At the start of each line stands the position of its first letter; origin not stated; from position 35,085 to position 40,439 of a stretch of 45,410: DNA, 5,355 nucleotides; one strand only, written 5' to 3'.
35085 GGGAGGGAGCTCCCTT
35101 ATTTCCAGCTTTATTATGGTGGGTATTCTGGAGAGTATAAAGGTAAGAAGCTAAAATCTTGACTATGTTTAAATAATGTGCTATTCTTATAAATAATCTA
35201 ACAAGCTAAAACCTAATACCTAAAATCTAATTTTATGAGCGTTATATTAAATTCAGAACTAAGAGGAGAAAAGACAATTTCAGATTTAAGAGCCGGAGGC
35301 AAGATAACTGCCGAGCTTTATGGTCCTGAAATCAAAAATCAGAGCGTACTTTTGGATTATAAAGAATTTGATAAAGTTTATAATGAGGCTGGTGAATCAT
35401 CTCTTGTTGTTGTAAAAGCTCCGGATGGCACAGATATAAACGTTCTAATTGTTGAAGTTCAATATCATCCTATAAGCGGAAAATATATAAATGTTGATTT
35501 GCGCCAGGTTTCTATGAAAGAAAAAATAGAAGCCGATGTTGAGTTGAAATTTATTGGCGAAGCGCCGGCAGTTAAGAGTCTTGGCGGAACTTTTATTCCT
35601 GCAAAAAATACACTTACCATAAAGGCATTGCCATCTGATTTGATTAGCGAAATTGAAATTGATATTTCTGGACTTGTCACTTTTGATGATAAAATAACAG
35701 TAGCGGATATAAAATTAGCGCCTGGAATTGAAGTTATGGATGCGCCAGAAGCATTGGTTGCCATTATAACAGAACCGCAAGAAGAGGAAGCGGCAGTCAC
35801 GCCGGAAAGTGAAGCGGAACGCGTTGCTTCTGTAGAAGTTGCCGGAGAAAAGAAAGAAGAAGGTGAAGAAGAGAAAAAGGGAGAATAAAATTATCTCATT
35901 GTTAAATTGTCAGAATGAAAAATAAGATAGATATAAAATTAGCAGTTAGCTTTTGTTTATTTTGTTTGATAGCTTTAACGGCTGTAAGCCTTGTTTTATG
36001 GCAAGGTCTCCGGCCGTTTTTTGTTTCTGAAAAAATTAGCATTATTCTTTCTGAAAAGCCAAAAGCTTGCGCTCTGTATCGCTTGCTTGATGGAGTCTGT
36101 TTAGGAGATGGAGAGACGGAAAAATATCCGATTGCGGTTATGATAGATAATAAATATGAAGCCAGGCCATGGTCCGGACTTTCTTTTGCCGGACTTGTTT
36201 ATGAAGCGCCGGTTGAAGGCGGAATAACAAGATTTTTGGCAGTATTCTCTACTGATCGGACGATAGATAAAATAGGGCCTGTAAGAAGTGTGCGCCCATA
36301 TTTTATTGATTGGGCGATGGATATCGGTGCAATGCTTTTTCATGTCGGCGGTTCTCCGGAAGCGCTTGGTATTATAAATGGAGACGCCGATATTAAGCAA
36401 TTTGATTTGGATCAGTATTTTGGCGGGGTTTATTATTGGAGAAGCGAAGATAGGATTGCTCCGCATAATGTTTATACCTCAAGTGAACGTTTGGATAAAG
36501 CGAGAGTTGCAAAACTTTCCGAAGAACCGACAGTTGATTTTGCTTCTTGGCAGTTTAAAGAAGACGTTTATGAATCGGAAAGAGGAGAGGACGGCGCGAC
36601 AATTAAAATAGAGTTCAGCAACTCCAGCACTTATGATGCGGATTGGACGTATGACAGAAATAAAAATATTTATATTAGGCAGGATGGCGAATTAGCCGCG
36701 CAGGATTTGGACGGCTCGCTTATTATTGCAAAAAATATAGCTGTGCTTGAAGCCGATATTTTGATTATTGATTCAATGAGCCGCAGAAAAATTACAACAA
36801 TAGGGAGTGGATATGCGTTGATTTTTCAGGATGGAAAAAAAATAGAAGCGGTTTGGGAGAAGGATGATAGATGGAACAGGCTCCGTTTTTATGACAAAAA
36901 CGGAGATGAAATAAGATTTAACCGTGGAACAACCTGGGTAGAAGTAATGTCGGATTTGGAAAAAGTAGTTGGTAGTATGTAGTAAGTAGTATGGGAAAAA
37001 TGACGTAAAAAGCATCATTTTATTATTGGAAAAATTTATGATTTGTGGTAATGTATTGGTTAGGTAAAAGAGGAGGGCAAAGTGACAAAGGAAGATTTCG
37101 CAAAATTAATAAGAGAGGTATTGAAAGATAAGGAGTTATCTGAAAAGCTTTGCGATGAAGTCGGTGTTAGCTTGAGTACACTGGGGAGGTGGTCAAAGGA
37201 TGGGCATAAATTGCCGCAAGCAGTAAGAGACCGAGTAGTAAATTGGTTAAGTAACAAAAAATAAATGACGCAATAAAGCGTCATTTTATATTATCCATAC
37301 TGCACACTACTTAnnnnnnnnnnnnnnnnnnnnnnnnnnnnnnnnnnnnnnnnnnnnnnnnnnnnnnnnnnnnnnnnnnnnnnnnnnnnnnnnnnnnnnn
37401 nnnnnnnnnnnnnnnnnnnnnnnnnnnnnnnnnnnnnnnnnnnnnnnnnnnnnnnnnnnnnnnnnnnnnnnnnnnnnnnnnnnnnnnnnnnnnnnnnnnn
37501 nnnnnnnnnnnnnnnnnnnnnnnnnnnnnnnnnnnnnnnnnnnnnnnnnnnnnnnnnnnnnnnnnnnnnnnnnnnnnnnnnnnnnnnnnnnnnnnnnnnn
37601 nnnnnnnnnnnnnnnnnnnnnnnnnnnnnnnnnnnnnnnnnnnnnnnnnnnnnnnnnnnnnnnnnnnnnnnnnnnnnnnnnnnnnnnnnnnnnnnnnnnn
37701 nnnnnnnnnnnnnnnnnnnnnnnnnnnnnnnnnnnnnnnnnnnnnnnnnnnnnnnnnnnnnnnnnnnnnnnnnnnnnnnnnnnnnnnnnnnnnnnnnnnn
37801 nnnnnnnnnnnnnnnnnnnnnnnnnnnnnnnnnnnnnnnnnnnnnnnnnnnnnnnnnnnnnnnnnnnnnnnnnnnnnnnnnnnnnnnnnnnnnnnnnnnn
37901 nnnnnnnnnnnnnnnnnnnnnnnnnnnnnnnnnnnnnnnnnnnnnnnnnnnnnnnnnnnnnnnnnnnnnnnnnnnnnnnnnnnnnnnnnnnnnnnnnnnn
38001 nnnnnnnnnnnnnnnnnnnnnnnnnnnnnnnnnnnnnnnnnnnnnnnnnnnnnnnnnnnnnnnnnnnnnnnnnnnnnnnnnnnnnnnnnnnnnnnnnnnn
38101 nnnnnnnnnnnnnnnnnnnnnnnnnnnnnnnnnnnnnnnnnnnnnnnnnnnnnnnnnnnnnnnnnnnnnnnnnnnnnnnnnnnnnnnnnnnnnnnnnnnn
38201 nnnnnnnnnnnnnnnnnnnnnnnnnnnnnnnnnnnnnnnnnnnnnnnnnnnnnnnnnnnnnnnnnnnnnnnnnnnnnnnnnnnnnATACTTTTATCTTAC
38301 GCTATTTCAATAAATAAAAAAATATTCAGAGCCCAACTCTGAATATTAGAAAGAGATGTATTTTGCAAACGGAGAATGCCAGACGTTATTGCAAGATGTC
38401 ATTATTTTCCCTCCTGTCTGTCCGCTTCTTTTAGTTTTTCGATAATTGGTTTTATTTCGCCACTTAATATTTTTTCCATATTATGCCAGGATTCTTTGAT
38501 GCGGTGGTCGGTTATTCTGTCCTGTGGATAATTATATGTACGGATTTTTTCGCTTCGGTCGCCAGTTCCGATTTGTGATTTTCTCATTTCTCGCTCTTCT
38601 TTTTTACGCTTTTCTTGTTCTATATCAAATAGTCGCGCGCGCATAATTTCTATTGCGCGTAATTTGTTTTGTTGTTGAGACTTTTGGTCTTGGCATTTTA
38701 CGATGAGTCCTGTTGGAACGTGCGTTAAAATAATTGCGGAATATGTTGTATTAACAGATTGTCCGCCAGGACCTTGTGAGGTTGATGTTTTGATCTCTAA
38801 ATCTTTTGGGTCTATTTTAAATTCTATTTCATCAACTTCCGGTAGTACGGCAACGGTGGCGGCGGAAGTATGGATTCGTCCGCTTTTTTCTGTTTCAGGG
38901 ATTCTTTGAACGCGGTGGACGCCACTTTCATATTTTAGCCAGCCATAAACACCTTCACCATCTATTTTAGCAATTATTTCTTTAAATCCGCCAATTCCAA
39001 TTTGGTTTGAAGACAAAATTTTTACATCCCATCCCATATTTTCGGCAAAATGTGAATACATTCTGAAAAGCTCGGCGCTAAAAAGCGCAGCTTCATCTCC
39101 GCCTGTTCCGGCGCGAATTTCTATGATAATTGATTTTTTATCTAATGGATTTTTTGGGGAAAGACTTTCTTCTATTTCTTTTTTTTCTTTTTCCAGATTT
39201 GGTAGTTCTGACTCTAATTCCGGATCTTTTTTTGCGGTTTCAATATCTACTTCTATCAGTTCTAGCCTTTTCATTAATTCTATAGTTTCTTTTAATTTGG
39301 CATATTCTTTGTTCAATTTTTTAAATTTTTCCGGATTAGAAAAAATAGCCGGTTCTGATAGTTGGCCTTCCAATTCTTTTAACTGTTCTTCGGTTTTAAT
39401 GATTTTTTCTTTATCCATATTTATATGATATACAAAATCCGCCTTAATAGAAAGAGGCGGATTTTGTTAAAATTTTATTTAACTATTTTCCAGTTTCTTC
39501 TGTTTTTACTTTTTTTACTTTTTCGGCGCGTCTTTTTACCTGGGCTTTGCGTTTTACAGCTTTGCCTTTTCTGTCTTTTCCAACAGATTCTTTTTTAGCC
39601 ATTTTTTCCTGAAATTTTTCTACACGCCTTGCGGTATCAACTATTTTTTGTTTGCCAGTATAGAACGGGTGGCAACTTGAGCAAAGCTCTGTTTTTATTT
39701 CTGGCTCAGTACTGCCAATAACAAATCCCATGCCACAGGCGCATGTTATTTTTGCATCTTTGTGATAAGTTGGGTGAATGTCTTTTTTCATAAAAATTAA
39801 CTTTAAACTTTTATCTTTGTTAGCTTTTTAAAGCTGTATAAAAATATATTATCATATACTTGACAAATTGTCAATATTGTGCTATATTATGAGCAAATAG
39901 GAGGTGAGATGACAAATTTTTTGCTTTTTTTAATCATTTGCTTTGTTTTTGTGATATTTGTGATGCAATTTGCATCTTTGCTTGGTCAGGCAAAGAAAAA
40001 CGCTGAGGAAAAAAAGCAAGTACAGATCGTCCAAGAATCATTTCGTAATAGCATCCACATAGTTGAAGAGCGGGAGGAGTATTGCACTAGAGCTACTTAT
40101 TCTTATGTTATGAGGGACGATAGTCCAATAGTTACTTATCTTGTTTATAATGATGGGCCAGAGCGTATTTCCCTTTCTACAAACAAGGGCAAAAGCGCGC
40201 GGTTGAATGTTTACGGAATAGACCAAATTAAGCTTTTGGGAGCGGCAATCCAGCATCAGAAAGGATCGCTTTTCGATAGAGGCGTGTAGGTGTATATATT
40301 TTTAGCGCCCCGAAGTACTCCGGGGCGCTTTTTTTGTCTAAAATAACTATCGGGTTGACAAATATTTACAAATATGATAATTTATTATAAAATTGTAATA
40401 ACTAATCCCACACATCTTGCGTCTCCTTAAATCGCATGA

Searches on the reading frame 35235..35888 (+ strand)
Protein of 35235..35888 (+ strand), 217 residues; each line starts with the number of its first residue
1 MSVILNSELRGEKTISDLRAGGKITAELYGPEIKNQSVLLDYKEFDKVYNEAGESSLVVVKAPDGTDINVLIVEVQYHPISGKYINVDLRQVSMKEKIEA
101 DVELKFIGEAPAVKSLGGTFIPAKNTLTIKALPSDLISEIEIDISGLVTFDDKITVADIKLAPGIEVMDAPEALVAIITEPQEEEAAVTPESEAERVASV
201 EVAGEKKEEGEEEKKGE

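Call 25: search_protein_families(library=pfam, proteins=[window:35235-35888:+])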
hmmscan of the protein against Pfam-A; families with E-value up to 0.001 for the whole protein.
window:35235-35888:+ (217 aa): 2 families
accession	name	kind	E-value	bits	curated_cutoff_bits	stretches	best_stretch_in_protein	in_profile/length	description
PF14693.11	Ribosomal_TL5_C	-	1.9e-19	70.2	27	1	97-182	1-84/84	Ribosomal protein TL5, C-terminal domain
PF01386.24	Ribosomal_L25p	-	3.8e-14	53.3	23.6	1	6-89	2-82/82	Ribosomal L25p family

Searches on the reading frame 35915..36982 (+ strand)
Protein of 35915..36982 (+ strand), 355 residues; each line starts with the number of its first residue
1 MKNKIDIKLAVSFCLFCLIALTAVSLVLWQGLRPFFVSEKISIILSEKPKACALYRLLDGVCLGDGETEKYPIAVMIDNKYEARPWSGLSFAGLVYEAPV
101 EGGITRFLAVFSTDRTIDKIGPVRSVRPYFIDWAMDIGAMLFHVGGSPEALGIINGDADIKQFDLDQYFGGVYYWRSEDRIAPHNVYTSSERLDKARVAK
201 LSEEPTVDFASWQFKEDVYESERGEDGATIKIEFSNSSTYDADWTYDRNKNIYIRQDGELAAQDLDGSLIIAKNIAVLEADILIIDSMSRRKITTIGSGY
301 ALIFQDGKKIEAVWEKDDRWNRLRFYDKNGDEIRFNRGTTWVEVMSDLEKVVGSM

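Call 25: search_protein_families(library=pfam, proteins=[window:35915-36982:+])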
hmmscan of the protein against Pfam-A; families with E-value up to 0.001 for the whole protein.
window:35915-36982:+ (355 aa): 2 families
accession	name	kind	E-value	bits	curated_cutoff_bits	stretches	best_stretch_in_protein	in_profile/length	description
PF11258.13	DUF3048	-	4.6e-43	147.3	25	1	68-196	12-141/148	Protein of unknown function (DUF3048) N-terminal domain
PF17479.7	DUF3048_C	-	3.2e-22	79.5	25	1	231-342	2-114/114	Protein of unknown function (DUF3048) C-terminal domain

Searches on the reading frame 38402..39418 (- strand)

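Call 26: search_protein_families(library=pfam, proteins=[window:38402-39418:-])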
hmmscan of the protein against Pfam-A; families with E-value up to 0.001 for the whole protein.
window:38402-39418:- (338 aa): 3 families
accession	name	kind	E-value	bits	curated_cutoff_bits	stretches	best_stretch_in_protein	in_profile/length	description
PF03462.23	PCRF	-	1.3e-62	211.5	24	1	10-189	2-194/194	PCRF domain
PF00472.26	RF-1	-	1e-39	135.5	35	1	196-306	1-116/116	RF-1 domain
PF16326.10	ABC_tran_CTD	-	3.2e-07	30.9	32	1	4-47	15-58/69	ABC transporter C-terminal domain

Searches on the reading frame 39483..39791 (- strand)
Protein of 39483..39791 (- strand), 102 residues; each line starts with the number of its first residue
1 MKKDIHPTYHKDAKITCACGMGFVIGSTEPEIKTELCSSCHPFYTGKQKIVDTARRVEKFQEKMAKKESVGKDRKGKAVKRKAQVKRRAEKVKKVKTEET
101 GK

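Call 26: search_protein_families(library=pfam, proteins=[window:39483-39791:-])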
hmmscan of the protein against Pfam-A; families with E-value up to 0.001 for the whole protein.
window:39483-39791:- (102 aa): 1 family
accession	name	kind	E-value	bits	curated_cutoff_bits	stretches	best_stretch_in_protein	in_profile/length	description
PF01197.23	Ribosomal_L31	-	1.1e-27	96.5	27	1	1-63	1-63/65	Ribosomal protein L31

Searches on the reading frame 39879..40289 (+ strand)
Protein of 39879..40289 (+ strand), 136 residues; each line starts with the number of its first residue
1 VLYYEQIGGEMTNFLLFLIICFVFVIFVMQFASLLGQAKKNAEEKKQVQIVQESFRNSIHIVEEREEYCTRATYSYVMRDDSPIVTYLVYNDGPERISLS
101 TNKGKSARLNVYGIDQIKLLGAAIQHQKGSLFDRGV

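Call 26: search_protein_families(library=pfam, proteins=[window:39879-40289:+])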
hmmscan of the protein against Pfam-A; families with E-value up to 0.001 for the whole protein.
window:39879-40289:+ (136 aa): 0 families

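Call 61: search_protein_families(library=ncbifam, proteins=[window:39879-40289:+], max_evalue=0.01)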
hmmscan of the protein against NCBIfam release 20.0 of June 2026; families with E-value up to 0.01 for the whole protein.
window:39879-40289:+ (136 aa): 2 families
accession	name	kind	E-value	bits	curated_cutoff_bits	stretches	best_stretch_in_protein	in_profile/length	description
NF033108.1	sensor_BlaR1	exception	0.00094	17.8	1200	1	14-116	309-402/585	beta-lactam sensor/signal transducer BlaR1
NF045822.1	PgAcgDacpgdA2_Bac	equivalog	0.0077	15.6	400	0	14-96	13-82/274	peptidoglycan-N-acetylglucosamine deacetylase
